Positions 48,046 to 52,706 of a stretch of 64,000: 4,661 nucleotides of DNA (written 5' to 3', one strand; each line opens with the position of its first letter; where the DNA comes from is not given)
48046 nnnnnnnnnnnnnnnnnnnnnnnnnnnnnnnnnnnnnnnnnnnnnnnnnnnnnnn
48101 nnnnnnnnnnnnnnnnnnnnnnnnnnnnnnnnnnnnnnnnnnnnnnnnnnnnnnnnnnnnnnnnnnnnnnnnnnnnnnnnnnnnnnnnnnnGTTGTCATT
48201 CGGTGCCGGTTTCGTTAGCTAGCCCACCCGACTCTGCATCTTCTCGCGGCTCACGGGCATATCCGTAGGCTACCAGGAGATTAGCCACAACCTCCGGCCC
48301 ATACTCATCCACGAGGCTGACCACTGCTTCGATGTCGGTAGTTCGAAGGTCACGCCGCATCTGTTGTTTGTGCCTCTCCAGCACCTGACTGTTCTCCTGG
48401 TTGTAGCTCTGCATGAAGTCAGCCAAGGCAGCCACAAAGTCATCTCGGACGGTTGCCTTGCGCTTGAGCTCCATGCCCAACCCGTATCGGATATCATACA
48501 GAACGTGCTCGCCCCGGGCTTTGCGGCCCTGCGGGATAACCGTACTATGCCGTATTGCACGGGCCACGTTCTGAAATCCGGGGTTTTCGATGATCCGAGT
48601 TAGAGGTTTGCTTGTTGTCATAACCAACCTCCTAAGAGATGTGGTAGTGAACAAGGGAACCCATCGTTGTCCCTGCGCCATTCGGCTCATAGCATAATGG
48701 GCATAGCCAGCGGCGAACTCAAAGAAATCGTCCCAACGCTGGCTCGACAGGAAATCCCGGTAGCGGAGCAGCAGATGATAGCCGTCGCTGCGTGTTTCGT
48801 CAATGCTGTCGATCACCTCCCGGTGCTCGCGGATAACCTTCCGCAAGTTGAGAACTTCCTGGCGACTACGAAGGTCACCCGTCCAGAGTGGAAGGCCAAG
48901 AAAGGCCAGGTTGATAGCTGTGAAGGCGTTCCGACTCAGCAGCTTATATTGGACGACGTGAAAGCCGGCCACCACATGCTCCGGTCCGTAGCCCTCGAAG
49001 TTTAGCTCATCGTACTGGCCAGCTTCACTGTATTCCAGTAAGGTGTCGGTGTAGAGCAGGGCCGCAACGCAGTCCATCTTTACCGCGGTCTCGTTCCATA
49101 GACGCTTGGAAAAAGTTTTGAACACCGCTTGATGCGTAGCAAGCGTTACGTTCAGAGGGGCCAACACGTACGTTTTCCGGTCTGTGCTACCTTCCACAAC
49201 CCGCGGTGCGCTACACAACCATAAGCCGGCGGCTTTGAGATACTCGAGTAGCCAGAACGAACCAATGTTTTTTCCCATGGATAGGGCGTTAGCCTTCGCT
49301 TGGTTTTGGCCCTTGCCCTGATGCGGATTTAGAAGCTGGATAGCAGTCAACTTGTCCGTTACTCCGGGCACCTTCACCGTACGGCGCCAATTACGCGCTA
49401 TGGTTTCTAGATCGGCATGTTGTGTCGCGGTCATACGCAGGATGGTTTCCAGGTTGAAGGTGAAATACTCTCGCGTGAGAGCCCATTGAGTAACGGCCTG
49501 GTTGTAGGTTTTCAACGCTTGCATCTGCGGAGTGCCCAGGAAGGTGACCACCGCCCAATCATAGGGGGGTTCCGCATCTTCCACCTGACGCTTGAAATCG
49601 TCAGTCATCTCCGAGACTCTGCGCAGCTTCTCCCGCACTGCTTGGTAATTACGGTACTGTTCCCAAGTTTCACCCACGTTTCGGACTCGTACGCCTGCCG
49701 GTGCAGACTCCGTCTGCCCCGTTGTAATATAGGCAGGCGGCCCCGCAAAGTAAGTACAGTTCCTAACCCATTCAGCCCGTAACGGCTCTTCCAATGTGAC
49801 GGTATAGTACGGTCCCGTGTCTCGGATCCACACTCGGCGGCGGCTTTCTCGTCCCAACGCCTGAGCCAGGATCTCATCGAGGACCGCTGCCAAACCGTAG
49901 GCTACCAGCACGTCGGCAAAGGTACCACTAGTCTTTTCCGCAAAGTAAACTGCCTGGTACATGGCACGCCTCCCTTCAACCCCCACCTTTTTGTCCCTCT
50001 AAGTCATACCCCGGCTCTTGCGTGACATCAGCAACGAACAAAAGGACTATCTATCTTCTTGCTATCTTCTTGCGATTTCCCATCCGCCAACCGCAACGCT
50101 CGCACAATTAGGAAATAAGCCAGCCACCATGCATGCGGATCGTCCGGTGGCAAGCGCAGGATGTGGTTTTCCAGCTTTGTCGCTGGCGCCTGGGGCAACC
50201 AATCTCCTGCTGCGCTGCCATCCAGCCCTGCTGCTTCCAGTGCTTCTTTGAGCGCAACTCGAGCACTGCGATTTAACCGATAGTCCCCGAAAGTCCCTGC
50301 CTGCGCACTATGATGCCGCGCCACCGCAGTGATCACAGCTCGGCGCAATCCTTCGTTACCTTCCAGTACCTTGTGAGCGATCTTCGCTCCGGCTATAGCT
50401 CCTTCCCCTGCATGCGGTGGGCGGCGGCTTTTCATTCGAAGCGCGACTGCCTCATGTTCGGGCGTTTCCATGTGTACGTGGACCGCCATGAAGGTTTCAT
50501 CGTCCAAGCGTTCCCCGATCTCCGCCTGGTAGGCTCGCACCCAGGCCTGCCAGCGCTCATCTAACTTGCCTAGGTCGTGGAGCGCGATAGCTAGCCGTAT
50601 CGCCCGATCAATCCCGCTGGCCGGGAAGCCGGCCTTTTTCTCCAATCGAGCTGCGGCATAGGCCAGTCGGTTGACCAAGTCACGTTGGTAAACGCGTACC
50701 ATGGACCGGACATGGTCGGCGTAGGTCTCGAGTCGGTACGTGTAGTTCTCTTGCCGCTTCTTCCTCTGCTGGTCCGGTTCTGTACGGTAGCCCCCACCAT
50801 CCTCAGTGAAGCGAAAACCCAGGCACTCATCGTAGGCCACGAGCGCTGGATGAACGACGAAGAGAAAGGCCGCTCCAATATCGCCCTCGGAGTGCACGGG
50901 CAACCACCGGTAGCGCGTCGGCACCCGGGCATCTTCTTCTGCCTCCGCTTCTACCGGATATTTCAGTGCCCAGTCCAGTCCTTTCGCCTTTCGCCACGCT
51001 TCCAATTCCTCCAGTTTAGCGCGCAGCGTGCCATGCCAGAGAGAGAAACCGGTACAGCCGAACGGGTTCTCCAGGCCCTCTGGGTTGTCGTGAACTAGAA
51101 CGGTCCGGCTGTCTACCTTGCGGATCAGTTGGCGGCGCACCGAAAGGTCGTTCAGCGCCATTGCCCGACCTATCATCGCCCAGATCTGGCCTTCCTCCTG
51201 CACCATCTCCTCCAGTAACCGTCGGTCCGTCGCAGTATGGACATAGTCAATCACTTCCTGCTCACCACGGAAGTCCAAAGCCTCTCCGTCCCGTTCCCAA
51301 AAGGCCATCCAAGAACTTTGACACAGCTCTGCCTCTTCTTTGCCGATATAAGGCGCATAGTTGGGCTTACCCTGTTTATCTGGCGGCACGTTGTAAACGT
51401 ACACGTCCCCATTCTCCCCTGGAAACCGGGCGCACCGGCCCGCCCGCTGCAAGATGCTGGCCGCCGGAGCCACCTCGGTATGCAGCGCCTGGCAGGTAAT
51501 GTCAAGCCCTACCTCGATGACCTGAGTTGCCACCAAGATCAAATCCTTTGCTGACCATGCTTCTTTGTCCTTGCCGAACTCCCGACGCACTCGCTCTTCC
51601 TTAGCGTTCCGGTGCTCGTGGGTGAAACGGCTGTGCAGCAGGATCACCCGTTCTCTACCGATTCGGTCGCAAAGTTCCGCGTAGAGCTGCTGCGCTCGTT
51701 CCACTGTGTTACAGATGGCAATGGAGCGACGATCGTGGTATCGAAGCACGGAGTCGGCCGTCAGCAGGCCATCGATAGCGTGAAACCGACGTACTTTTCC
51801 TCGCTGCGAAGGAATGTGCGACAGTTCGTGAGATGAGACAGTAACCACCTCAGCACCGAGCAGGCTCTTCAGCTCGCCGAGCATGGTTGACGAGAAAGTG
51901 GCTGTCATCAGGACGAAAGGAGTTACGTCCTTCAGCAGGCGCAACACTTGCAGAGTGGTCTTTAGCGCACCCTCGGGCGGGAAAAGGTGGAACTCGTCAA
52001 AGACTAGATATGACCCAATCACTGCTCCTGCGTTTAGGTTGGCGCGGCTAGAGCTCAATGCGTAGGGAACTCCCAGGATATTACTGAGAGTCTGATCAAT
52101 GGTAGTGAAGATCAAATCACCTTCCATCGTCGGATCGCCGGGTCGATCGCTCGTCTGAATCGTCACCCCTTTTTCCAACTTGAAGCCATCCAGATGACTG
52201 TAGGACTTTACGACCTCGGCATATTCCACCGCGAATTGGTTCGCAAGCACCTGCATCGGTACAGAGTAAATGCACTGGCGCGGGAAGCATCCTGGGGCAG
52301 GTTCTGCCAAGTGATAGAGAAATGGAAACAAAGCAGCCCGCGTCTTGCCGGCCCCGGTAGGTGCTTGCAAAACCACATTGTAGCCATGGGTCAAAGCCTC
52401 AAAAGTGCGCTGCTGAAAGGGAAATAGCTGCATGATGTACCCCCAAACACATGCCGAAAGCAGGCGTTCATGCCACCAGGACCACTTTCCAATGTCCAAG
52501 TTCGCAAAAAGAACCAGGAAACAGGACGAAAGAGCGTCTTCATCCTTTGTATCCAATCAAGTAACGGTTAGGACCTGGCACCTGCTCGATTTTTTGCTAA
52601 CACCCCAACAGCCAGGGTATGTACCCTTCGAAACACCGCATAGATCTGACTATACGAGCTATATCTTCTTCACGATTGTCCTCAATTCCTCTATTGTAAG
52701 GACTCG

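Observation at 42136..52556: Type I module with unusual architecture: Cas3 with C-terminal HD, Csa2-like Cas7, separate Cas4 plus a Csa1-like nuclease, no Cas11 and no Cas6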

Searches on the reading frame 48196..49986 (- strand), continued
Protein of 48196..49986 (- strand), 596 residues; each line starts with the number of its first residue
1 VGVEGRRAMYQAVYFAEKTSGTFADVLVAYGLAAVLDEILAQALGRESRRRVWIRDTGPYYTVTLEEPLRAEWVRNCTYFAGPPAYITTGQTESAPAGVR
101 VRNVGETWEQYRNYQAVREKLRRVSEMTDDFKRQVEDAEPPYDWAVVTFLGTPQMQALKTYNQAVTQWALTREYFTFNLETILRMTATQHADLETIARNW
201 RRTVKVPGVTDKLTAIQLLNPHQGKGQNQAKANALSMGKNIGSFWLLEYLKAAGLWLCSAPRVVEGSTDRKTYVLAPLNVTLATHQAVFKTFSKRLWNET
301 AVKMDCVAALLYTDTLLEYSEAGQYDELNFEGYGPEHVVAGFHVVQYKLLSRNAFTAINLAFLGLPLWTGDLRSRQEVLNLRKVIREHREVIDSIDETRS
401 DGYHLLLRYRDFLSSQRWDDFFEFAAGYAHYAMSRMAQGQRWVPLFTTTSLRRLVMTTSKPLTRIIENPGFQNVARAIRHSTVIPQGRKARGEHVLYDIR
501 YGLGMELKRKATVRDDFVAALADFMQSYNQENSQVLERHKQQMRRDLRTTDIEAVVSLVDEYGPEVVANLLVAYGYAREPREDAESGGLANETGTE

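Call 94: find_encoding_contigs(protein=P0243, flank=10000, max_places=3)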
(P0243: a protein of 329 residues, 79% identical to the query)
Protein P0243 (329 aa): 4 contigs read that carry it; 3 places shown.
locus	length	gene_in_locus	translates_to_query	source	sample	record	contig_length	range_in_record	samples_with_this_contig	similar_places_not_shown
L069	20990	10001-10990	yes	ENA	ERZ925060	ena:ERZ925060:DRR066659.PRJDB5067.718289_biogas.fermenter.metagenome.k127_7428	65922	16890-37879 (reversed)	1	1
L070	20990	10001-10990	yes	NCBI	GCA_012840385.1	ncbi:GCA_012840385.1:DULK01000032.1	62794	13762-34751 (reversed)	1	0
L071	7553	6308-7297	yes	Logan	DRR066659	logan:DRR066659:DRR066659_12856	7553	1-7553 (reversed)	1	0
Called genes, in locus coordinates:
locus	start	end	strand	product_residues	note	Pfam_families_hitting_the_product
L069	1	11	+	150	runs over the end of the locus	PF01750:HycI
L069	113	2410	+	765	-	PF09992:NAGPA, PF00395:SLH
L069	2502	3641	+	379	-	PF06925:MGDG_synth, PF13692:Glyco_trans_1_4 (faint), PF00534:Glycos_transf_1, PF04101:Glyco_tran_28_C (weak)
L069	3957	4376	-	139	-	PF00892:EamA, PF03151:TPT (weak)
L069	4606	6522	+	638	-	PF13520:AA_permease_2, PF02705:K_trans (weak)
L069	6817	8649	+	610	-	PF00989:PAS, PF13188:PAS_8 (weak), PF08448:PAS_4 (weak), PF13426:PAS_9, PF08447:PAS_3, PF01590:GAF, PF13185:GAF_2, PF02518:HATPase_c, +1 more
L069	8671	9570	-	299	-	PF03460:NIR_SIR_ferr, PF01077:NIR_SIR, PF00037:Fer4 (faint), PF13237:Fer4_10 (faint), PF13484:Fer4_16 (faint), PF12837:Fer4_6 (weak), PF12838:Fer4_7, PF13187:Fer4_9 (weak)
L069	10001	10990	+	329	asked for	PF27225:AF_1859_N, PF10040:CRISPR_Cas6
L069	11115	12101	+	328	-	PF13280:WYL, PF25583:WCX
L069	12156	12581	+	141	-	-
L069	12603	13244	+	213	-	PF08797:HIRAN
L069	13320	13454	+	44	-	-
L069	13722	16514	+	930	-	-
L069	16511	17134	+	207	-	-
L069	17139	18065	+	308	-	PF18320:Csc2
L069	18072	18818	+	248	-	PF26241:Cas_Csc1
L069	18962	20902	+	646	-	PF00270:DEAD, PF22590:Cas3-like_C_2 (weak)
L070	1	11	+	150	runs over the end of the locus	PF01750:HycI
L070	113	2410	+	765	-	PF09992:NAGPA, PF00395:SLH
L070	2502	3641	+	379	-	PF06925:MGDG_synth, PF13692:Glyco_trans_1_4 (faint), PF00534:Glycos_transf_1, PF04101:Glyco_tran_28_C (weak)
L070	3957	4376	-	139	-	PF00892:EamA, PF03151:TPT (weak)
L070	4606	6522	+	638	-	PF13520:AA_permease_2, PF02705:K_trans (weak)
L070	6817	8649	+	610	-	PF00989:PAS, PF13188:PAS_8 (weak), PF08448:PAS_4 (weak), PF13426:PAS_9, PF08447:PAS_3, PF01590:GAF, PF13185:GAF_2, PF02518:HATPase_c, +1 more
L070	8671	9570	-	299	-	PF03460:NIR_SIR_ferr, PF01077:NIR_SIR, PF00037:Fer4 (faint), PF13237:Fer4_10 (faint), PF13484:Fer4_16 (faint), PF12837:Fer4_6 (weak), PF12838:Fer4_7, PF13187:Fer4_9 (weak)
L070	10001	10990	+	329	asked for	PF27225:AF_1859_N, PF10040:CRISPR_Cas6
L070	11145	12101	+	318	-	PF13280:WYL, PF25583:WCX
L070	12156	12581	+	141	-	-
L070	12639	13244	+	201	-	PF08797:HIRAN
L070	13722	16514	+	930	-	-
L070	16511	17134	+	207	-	-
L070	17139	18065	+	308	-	PF18320:Csc2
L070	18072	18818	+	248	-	PF26241:Cas_Csc1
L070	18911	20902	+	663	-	PF00270:DEAD, PF04851:ResIII (faint), PF22590:Cas3-like_C_2 (weak)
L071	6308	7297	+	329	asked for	PF27225:AF_1859_N, PF10040:CRISPR_Cas6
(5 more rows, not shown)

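Call 96: find_encoding_contigs(protein=P0244, flank=10000, max_places=2)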
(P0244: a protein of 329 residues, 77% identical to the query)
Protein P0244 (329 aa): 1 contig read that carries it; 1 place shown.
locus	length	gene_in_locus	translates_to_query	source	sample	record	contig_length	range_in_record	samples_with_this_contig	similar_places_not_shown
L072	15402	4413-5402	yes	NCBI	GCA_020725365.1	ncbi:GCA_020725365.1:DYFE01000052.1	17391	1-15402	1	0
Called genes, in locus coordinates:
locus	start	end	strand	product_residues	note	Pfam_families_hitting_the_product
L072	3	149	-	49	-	?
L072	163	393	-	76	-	PF13443:HTH_26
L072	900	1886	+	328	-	PF13354:Beta-lactamase2, PF00144:Beta-lactamase (faint)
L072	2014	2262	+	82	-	PF01402:RHH_1 (weak)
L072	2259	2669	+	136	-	PF01850:PIN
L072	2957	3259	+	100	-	PF13560:HTH_31, PF01381:HTH_3 (weak)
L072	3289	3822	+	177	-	PF01661:Macro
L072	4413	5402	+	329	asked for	PF27225:AF_1859_N, PF10040:CRISPR_Cas6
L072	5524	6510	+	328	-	PF13280:WYL, PF25583:WCX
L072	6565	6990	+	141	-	-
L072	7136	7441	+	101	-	-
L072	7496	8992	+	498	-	-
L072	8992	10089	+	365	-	-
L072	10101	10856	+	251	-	-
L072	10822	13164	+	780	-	PF00270:DEAD, PF00271:Helicase_C (weak), PF22590:Cas3-like_C_2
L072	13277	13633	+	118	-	PF14110:DUF4282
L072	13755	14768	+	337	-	PF01867:Cas_Cas1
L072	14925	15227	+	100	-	PF09827:CRISPR_Cas2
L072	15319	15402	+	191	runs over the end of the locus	PF01930:Cas_Cas4, PF12705:PDDEXK_1 (weak)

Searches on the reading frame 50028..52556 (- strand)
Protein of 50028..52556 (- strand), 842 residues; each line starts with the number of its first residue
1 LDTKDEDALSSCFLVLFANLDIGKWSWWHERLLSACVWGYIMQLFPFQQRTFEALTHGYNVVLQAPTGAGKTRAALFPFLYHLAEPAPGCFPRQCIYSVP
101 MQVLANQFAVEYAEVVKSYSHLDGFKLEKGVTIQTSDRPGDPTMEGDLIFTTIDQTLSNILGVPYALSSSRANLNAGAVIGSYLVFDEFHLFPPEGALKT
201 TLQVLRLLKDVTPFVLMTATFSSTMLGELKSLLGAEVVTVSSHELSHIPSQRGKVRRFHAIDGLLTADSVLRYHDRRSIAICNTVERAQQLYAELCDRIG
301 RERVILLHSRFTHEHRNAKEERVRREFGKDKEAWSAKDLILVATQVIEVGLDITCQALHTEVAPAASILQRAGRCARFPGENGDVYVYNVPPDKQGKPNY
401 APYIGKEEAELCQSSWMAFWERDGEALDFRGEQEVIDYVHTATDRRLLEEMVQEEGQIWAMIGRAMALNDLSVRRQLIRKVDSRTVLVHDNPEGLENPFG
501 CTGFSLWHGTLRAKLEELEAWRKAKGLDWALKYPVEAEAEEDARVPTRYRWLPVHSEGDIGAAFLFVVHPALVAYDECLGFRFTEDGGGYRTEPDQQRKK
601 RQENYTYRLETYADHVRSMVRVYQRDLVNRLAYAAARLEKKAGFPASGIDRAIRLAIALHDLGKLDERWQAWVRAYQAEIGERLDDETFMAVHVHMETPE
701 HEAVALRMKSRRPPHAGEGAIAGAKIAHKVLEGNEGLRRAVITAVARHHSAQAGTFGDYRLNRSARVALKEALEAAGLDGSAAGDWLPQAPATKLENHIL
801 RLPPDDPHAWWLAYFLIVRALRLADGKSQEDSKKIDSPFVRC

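Call 4: search_protein_families(library=ncbifam, proteins=[window:50028-52556:-], max_evalue=0.01)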
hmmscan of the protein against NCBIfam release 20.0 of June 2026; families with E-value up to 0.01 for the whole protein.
window:50028-52556:- (842 aa): 17 families
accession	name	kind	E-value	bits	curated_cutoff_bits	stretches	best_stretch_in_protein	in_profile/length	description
TIGR02621.3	cas3_GSU0051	exception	1.4e-56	192.8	400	2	45-408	15-402/854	type I-G CRISPR-associated helicase/endonuclease Cas3g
TIGR01587.1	cas3_core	equivalog_domain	7.7e-49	166.7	102.45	1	61-395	2-339/358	CRISPR-associated helicase Cas3'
NF007248.0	PRK09694.1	equivalog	5.2e-23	81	569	1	281-378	566-662/878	CRISPR-associated helicase/endonuclease Cas3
TIGR04121.1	DEXH_lig_assoc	equivalog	2.1e-11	42.3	850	1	43-387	13-355/804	ligase-associated DNA damage response DEXH box helicase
TIGR01596.1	cas3_HD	equivalog_domain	3.1e-10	40.4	43.45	1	631-788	15-137/178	CRISPR-associated endonuclease Cas3''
TIGR03158.1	cas3_cyano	exception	1.3e-08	34.4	69.1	1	182-374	147-355/357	type I-D CRISPR-associated helicase Cas3'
NF008744.0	PRK11776.1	equivalog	3.9e-06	25.7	524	1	43-377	26-335/460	ATP-dependent RNA helicase DbpA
TIGR00643.1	recG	equivalog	5.4e-05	22.1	659.4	1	285-353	466-524/629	ATP-dependent DNA helicase RecG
NF008165.0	PRK10917.1-3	equivalog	0.0001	20.9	711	1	285-354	492-552/692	ATP-dependent DNA helicase RecG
NF008394.0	PRK11192.1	equivalog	0.00031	19.7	507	1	48-134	30-116/441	ATP-dependent RNA helicase SrmB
NF002654.0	PRK02362.1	equivalog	0.00035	19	887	1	41-159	21-127/739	ATP-dependent DNA helicase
NF008168.0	PRK10917.2-2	equivalog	0.00042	18.7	718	1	285-354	594-654/795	ATP-dependent DNA helicase RecG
NF010338.0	PRK13767.1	equivalog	0.0005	18.4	849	1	26-118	25-111/877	ATP-dependent helicase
TIGR03817.1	DECH_helic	hypoth_equivalog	0.0013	17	874.1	1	26-117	19-106/742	helicase/secretion neighborhood putative DEAH-box helicase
NF008166.0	PRK10917.1-4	equivalog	0.002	16.3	864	1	286-391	514-613/705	ATP-dependent DNA helicase RecG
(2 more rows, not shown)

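Call 5: search_protein_families(library=pfam, proteins=[window:50028-52556:-], max_evalue=0.01)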
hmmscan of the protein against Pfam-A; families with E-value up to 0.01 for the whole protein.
window:50028-52556:- (842 aa): 5 families
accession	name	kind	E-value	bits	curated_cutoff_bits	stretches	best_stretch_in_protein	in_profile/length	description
PF22590.2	Cas3-like_C_2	-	7.9e-30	103.7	27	1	278-378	5-104/106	CRISPR-associated nuclease/helicase Cas3, C-terminal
PF00270.35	DEAD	-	2.7e-19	70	26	1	46-224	2-163/167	DEAD/DEAH box helicase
PF00271.37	Helicase_C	-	1.4e-08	35.4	23.5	1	271-378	11-109/110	Helicase conserved C-terminal domain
PF04851.21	ResIII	-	1.8e-07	31.7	22.5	1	42-221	2-162/164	Type III restriction enzyme, res subunit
PF18019.7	Cas3_HD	-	7.6e-07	29.8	23.1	1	635-817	39-195/207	Cas3, HD domain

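Call 10: search_protein_families(library=padloc, proteins=[window:50028-52556:-], max_evalue=0.01)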
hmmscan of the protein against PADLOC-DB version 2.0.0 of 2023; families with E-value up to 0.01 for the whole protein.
window:50028-52556:- (842 aa): 45 families (the best 25 are shown)
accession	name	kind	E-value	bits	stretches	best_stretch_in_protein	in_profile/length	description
PDLC01710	Cas3a1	-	2.4e-61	206.2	1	60-390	220-558/745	Cas3_1_CAS-I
PDLC01770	Cas3g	-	1.6e-55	186.9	1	43-685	14-594/733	-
PDLC01252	Cas3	-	1.5e-52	177.1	1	61-400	2-309/324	CAS-I; effector_G3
PDLC01761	Cas3b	-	4.3e-51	172.5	2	176-490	349-641/705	-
PDLC01762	Cas3b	-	1.1e-49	167.7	3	150-400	334-557/692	-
PDLC00938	Cas3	-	2e-49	166.7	1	61-395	2-339/358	CRISPR-associated helicase Cas3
PDLC01767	Cas3e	-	1.9e-47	160.2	2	149-399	301-534/680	-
PDLC01757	Cas3b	-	3.4e-43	146.1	2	147-486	288-592/676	-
PDLC02080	Cas3b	-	6.9e-35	118.6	1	147-408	357-595/709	-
PDLC01765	Cas3c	-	2.7e-34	117.1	2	62-490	187-547/612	-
PDLC01769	Cas3g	-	8e-34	115.4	2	147-429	138-412/836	-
PDLC01759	Cas3b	-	2.5e-29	100.5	1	62-488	234-627/711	-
PDLC02079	Cas3b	-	1.6e-27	94.1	1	181-450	334-593/691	-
PDLC02081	Cas3b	-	4.9e-27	92.8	1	262-378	396-515/705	-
PDLC02082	Cas3b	-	7e-25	85.5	1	63-394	251-572/734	-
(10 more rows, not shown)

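Call 54: search_solved_structures(query=window:50031-52433:-, max_evalue=0.001)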
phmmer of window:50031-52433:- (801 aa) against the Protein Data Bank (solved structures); distinct sequences matched with E-value up to 0.001: 24.
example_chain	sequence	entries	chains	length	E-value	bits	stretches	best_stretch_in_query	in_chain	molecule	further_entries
7tr8_A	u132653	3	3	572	2.7e-23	84.9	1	9-345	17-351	CRISPR-associated helicase Cas3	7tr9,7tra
7r2k_A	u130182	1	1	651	3.6e-23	84.5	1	9-346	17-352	CRISPR-associated helicase Cas3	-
9g44_A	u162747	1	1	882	8.3e-14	53.5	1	97-378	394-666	DEAD-like helicases-like protein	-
8wtk_A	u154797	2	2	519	1.7e-13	52.5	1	132-347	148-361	CRISPR-associated helicase Cas3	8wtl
4q2c_A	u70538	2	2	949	3.6e-12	48.1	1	238-339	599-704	CRISPR-associated helicase Cas3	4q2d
6c66_G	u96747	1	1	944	2.8e-09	38.6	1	238-337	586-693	CRISPR-associated helicase, Cas3 family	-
4qqw_A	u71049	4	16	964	2.9e-09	38.5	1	238-337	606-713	CRISPR-associated helicase, Cas3 family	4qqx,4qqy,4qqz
8g9u_P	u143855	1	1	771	3e-07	31.8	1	20-348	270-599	Cas3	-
8zns_A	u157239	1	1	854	4.2e-07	31.4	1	20-348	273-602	CRISPR-associated endonuclease Cas3-HD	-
6s9i_B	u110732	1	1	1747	4.6e-05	24.6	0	5-74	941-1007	U5 small nuclear ribonucleoprotein 200 kDa helicase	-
6qdv_B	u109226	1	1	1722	5.5e-05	24.4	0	5-74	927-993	U5 small nuclear ribonucleoprotein 200 kDa helicase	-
4f91_B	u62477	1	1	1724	5.6e-05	24.3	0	5-74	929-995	U5 small nuclear ribonucleoprotein 200 kDa helicase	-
4f92_B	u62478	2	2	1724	5.6e-05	24.3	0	5-74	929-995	U5 small nuclear ribonucleoprotein 200 kDa helicase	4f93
5urj_A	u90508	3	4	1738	5.7e-05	24.3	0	5-74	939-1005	U5 small nuclear ribonucleoprotein 200 kDa helicase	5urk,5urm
4kit_B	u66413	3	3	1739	5.7e-05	24.3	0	5-74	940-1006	U5 small nuclear ribonucleoprotein 200 kDa helicase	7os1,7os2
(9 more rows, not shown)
